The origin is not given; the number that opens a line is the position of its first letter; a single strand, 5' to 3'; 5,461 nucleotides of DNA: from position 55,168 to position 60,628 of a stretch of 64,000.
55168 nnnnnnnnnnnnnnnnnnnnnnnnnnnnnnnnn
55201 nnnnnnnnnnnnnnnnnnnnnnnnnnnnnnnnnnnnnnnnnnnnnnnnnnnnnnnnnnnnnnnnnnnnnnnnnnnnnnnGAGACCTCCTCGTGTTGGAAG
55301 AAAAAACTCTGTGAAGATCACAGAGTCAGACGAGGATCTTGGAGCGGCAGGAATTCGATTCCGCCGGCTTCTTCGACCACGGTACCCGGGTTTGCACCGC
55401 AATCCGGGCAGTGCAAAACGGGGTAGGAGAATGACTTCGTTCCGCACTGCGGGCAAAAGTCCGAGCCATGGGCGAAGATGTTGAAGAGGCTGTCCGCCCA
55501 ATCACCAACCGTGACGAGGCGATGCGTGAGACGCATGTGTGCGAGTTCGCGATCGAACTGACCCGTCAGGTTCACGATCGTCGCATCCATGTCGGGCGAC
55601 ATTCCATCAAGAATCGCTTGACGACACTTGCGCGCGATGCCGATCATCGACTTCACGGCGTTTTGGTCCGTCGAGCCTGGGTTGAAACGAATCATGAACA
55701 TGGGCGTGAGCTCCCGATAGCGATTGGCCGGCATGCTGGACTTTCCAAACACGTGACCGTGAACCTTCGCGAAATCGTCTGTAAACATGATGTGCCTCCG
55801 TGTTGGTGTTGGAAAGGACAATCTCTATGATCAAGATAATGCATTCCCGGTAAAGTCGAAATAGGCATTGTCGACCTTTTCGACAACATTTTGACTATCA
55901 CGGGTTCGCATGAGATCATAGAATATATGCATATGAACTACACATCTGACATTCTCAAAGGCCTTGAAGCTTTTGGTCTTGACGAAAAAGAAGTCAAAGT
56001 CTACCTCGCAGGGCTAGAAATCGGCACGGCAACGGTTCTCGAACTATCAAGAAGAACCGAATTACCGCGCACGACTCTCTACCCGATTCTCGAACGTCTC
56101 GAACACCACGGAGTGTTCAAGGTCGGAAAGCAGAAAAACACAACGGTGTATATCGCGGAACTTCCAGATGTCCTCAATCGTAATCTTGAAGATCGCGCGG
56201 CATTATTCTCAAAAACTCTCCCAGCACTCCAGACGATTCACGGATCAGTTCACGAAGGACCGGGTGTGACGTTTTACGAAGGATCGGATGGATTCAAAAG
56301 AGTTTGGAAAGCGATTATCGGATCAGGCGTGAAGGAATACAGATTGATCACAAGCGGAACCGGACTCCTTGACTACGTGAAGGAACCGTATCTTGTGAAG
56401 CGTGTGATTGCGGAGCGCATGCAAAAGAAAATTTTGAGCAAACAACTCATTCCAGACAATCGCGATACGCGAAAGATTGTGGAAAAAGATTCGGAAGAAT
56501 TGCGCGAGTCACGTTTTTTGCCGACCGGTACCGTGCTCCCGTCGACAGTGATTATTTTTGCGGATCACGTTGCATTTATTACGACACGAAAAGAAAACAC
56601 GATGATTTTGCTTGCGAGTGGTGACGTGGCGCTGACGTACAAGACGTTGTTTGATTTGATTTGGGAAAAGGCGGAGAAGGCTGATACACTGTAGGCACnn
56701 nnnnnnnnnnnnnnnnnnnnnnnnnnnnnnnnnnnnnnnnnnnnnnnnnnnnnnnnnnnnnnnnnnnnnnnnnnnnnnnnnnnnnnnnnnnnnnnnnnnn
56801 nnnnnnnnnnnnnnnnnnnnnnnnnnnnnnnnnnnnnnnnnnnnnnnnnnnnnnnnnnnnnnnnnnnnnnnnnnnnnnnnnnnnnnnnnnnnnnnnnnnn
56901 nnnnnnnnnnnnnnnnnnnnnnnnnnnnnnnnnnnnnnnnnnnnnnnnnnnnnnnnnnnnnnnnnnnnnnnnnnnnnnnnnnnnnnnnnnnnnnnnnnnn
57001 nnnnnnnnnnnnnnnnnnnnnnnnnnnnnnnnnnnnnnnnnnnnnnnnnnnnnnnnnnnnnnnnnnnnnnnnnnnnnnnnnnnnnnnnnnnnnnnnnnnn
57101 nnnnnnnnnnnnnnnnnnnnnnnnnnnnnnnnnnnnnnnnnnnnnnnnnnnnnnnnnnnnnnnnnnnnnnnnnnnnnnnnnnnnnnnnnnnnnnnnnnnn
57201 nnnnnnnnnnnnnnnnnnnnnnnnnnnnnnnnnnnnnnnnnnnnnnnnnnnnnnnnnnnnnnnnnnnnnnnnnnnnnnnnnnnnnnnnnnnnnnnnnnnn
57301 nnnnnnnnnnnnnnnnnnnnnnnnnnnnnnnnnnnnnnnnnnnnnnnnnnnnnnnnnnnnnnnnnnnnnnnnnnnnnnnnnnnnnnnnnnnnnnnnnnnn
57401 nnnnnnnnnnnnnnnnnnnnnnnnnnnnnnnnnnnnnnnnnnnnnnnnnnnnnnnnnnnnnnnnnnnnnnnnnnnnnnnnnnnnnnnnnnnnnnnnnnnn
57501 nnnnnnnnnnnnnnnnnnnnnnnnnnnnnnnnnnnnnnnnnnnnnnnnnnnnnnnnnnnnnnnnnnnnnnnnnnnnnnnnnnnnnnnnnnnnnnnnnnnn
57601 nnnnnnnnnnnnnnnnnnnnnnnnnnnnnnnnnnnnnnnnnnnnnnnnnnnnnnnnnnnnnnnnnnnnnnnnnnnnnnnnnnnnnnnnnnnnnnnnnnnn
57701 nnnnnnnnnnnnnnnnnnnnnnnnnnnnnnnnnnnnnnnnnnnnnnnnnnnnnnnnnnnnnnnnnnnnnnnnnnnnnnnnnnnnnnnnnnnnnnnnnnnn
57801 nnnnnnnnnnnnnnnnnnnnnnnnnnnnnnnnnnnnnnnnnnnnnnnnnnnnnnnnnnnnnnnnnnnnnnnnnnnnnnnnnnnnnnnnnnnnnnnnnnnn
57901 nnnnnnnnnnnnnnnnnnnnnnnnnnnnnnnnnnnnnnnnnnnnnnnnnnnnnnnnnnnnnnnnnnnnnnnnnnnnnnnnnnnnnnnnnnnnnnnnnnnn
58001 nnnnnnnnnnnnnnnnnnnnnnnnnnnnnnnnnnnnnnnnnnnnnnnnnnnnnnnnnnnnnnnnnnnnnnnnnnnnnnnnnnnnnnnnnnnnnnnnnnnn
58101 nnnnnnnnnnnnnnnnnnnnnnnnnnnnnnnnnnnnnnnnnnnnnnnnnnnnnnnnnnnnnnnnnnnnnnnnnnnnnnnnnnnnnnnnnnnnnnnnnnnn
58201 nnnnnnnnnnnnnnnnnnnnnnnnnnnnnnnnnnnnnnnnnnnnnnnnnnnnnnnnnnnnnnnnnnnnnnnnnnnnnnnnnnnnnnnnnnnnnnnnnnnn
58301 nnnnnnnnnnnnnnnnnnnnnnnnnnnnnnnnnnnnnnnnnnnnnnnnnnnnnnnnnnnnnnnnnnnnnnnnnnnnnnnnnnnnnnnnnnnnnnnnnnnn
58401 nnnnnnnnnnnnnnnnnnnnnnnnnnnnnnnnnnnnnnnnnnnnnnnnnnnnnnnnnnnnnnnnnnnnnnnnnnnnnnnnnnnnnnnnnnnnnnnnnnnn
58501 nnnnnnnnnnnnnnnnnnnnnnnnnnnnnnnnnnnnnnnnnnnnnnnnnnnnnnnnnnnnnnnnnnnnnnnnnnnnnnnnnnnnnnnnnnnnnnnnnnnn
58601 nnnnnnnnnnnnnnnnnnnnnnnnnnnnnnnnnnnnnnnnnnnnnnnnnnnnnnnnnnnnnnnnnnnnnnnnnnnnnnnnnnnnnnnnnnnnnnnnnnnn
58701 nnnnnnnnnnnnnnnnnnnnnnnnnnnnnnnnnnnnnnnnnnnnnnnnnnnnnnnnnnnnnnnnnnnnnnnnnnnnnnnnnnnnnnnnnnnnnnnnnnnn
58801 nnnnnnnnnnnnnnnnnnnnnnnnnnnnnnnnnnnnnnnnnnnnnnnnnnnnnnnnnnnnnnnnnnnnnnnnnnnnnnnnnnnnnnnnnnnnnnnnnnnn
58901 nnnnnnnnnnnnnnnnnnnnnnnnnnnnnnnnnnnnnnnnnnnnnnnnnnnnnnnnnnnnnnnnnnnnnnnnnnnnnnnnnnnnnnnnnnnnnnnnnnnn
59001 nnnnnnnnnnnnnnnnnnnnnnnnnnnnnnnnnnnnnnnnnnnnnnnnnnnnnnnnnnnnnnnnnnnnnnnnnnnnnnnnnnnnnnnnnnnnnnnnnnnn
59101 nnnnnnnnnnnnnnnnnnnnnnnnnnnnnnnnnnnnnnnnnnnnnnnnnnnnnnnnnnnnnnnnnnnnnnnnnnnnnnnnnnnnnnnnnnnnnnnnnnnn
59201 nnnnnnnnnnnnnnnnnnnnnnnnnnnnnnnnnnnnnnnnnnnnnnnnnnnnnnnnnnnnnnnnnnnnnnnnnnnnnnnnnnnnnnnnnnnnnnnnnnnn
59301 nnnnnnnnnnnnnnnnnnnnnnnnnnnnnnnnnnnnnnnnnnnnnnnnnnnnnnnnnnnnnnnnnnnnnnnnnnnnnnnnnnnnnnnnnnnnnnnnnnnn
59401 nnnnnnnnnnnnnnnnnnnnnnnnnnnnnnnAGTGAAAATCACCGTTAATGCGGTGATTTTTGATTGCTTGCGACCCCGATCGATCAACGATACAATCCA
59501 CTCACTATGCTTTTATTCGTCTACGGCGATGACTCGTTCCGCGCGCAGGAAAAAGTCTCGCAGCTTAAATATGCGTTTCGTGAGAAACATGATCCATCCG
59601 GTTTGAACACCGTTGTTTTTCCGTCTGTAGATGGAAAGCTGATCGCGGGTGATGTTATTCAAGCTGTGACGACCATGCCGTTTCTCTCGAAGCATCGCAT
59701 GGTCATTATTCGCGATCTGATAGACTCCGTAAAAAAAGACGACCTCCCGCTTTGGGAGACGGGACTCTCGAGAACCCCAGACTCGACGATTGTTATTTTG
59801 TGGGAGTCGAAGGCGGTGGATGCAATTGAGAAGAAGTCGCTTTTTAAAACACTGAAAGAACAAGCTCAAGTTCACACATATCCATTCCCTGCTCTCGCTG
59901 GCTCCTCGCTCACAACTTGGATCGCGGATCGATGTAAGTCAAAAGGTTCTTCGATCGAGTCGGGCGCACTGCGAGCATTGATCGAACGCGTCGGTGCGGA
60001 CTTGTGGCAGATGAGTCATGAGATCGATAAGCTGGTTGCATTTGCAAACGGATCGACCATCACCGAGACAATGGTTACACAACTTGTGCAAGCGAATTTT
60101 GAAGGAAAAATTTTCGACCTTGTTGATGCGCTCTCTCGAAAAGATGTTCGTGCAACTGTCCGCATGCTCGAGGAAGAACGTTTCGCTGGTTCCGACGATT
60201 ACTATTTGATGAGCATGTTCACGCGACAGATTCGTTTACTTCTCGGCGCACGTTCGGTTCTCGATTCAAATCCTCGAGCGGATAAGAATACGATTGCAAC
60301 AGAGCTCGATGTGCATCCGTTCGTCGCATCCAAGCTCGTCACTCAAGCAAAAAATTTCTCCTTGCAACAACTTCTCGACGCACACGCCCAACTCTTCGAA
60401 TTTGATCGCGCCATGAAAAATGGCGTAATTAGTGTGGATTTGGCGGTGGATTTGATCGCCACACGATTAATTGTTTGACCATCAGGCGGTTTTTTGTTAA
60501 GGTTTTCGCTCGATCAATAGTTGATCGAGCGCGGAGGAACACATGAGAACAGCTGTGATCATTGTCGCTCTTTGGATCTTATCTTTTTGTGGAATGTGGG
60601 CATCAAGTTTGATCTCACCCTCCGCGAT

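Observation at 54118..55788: GC-rich three-gene operon in which every protein ends in, or consists of, CxxC...CxxC zinc ribbons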

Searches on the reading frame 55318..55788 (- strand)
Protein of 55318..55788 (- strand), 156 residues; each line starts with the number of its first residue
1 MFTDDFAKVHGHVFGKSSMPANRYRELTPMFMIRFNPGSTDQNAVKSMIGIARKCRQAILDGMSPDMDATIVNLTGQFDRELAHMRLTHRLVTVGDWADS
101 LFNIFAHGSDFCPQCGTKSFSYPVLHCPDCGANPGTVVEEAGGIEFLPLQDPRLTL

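Call 6: search_protein_families(library=pfam, proteins=[window:55318-55788:-], max_evalue=1)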
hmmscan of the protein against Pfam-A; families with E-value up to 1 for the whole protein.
window:55318-55788:- (156 aa): 12 families
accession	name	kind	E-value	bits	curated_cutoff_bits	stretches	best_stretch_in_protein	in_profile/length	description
PF12773.13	DZR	-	0.0018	18.9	27.3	1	107-132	10-32/45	Double zinc ribbon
PF24463.1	DUF7577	-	0.016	15.3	28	0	124-132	2-10/27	Domain of unknown function (DUF7577)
PF13248.11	Zn_ribbon_3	-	0.047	13.6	27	1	112-132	5-24/26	zinc-ribbon domain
PF14952.11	zf-tcix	-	0.064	13.3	31.2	0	126-136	12-22/42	Putative treble-clef, zinc-finger, Zn-binding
PF08271.17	Zn_Ribbon_TF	-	0.064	13.3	29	0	127-141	3-16/43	TFIIB zinc-binding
PF13240.11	Zn_Ribbon_1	-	0.094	13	25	1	109-118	13-22/23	zinc-ribbon domain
PF03119.21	DNA_ligase_ZBD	-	0.14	12.5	25.8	0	126-132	1-7/27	NAD-dependent DNA ligase C4 zinc finger domain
PF14803.11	Zn_ribbon_Nudix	-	0.21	12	25.6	0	111-118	2-9/34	Nudix N-terminal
PF24859.1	FdhE_central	-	0.42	11.2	27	0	126-138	1-13/39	FdhE, central domain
PF14690.11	Zn_ribbon_ISL3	-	0.43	11.5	25.5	0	111-119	4-12/47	zinc-finger of transposase IS204/IS1001/IS1096/IS1165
PF11682.14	Zn_ribbon_11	-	0.45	10.6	24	1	107-122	16-31/37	Probable zinc-ribbon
PF19768.4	DUF6255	-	0.49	11.2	25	0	106-125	14-34/70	Family of unknown function (DUF6255)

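Call 7: search_protein_families(library=padloc, proteins=[window:55318-55788:-], max_evalue=1)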
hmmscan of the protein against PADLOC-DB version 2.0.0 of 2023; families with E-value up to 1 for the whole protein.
window:55318-55788:- (156 aa): 1 family
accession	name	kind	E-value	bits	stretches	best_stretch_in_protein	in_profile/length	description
PDLC02895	DpdJ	-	0.011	10.5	1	92-140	940-988/2112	DpdJ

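Call 8: search_protein_families(library=phrogs, proteins=[window:55318-55788:-], max_evalue=1)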
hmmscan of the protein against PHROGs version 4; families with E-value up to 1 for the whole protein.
window:55318-55788:- (156 aa): 9 families
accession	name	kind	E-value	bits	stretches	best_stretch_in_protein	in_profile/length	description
phrog_10714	-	unknown function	0.17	13.1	1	109-132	73-97/109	-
phrog_13234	-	unknown function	0.21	12.3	0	123-132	10-19/37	-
phrog_5584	-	unknown function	0.22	12.8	1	110-132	19-40/60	-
phrog_7826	-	unknown function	0.23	12.5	1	106-137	14-45/83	-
phrog_9188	-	unknown function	0.36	12.1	1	104-132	32-62/70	-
phrog_33279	-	unknown function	0.43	11.7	1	48-100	34-89/121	-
phrog_22112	-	unknown function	0.48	11.9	0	99-118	57-76/80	-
phrog_17723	-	unknown function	0.67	11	0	125-141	5-21/47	-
phrog_6422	-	moron, auxiliary metabolic gene and host takeover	0.86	11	0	110-122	31-43/120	Lar-like restriction alleviation protein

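Call 9: search_protein_families(library=ncbifam, proteins=[window:55318-55788:-], max_evalue=1)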
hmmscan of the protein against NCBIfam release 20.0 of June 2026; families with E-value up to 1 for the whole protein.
window:55318-55788:- (156 aa): 6 families
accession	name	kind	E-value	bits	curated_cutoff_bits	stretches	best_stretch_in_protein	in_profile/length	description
NF033497.1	rubre_like_arch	subfamily_domain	0.0082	15.8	32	1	112-132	3-24/34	rubrerythrin-like domain-containing protein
NF049953.1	ribbon_DG_selen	exception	0.032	14.1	130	1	108-131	146-168/172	zinc ribbon-containing (seleno)protein DG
NF009670.0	PRK13191.1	equivalog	0.16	11.4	374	1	92-122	26-56/215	putative peroxiredoxin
NF047912.1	ECs_2282_CxxC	subfamily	0.19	11.7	37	0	112-122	5-15/60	ECs_2282 family putative zinc-binding protein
NF005581.0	PRK07276.1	equivalog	0.19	11.2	263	1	71-130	7-63/291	DNA polymerase III subunit delta'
NF009623.0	PRK13130.1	equivalog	0.25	11.4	68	0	109-119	17-27/56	RNA-protein complex protein Nop10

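Call 11: find_homologous_proteins(query=window:55318-55788:-)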
Query window:55318-55788:- (156 aa): 4 proteins with E <= 0.001 among 18 candidates.
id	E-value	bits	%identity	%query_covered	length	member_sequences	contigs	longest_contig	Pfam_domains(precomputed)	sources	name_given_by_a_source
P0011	2.7e-82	292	100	81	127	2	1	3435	-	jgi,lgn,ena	-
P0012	8.6e-44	167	55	84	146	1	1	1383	-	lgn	-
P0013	2.4e-42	163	55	84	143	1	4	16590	-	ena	-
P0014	2.0e-41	160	57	79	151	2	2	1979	-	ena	-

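Call 17: find_encoding_contigs(protein=P0013, flank=8000, max_places=3)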
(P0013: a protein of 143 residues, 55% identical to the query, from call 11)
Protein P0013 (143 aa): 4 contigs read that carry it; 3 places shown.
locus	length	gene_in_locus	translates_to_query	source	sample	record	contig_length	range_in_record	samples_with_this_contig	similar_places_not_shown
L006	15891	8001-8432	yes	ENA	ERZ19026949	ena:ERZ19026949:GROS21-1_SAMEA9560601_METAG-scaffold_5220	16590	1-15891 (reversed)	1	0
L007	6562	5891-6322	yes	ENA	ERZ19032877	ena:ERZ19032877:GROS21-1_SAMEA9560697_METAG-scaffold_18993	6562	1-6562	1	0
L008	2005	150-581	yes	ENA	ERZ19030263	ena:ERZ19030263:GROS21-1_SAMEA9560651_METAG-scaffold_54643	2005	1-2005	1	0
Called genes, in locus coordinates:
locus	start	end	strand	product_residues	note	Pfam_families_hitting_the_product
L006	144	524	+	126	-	-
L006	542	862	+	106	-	-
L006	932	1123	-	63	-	-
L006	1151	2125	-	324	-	PF06144:DNA_pol3_delta, PF21694:DNA_pol3_delta_C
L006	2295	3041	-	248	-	PF00702:Hydrolase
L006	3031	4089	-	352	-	-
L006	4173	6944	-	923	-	PF02739:5_3_exonuc_N, PF01367:5_3_exonuc, PF00476:DNA_pol_A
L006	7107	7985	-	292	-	PF01978:TrmB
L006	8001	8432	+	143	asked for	-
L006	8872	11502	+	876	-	-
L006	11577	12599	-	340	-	-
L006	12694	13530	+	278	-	PF03372:Exo_endo_phos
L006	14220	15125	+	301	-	PF12706:Lactamase_B_2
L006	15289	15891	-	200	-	?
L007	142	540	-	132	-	PF00702:Hydrolase (weak)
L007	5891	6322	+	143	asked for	-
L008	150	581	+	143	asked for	-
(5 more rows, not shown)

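Call 98: search_protein_families(library=pfam, proteins=[L006:8872-11502:+], max_evalue=0.01)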
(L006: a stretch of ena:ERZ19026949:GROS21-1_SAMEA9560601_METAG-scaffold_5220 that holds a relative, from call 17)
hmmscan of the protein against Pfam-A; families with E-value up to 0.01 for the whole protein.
L006:8872-11502:+ (876 aa): 0 families

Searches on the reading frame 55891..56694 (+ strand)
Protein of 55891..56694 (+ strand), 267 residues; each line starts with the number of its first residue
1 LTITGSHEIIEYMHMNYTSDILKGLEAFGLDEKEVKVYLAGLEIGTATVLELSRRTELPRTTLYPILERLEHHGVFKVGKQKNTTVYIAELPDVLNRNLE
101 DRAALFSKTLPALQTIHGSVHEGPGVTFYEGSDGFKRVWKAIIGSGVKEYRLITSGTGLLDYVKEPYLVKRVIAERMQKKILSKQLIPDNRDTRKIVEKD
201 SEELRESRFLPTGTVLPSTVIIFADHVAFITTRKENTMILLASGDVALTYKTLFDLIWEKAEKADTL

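Call 55: search_protein_families(library=pfam, proteins=[window:55891-56694:+], max_evalue=0.01)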
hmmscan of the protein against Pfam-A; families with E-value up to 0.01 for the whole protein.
window:55891-56694:+ (267 aa): 2 families
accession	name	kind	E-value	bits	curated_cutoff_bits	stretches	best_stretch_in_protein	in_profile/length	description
PF01978.25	TrmB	-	1e-11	44.9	25.6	1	25-87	1-62/68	Sugar-specific transcriptional regulator TrmB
PF09339.16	HTH_IclR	-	0.00052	20.2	22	1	47-74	19-46/52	IclR helix-turn-helix domain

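Call 58: search_protein_families(library=ncbifam, proteins=[window:55891-56694:+], max_evalue=0.01)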
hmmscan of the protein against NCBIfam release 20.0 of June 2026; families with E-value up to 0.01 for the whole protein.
window:55891-56694:+ (267 aa): 3 families
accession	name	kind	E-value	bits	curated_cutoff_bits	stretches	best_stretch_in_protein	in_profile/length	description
NF047390.1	TransRegTrmBL1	equivalog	9.2e-05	21.6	650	1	19-121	4-106/341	HTH-type sugar sensing transcriptional regulator TrmBL1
NF047392.1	TransRegTrmBHalo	equivalog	0.00035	19.7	500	1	25-84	13-72/349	HTH-type sugar sensing transcriptional regulator TrmB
TIGR01884.1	cas_HTH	subfamily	0.0072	15.7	60.2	0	27-91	137-201/202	CRISPR-associated CARF protein Csa3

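Call 96: search_protein_families(library=padloc, proteins=[window:55927-56694:+], max_evalue=0.01)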
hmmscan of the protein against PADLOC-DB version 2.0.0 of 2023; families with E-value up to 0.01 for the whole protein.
window:55927-56694:+ (255 aa): 5 families
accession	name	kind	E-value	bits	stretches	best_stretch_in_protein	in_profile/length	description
PDLC01858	CARF3--CARF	-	1.1e-05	23.4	1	11-73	135-193/204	-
PDLC01044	Csa3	-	0.00043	18.2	1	17-74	133-184/194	Type I-A associated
PDLC01268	CasR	-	0.0033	15.4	1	13-77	117-177/179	"CAS-I,CAS-II,CAS-III,CAS-IV,CAS-V,CAS-VI; associated_signaling"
PDLC01434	CasR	-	0.0033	15.3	0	14-79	122-185/191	"CAS-I,CAS-II,CAS-III,CAS-IV,CAS-V,CAS-VI; associated_signaling"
PDLC01438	Csa3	-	0.0084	14.2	0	19-81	147-205/305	"CAS-I,CAS-II,CAS-III,CAS-IV,CAS-V,CAS-VI; associated_signaling"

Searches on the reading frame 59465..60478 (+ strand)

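Call 92: search_protein_families(library=pfam, proteins=[window:59465-60478:+], max_evalue=0.001)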
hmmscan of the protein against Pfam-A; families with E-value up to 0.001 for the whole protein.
window:59465-60478:+ (337 aa): 2 families
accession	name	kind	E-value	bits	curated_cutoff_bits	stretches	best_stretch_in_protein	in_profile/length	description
PF21694.2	DNA_pol3_delta_C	-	9e-22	77.8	27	1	214-333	2-119/121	DNA polymerase III delta subunit, C-terminal domain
PF06144.19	DNA_pol3_delta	-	1.3e-09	38.6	21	1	18-136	2-120/124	DNA polymerase III, delta subunit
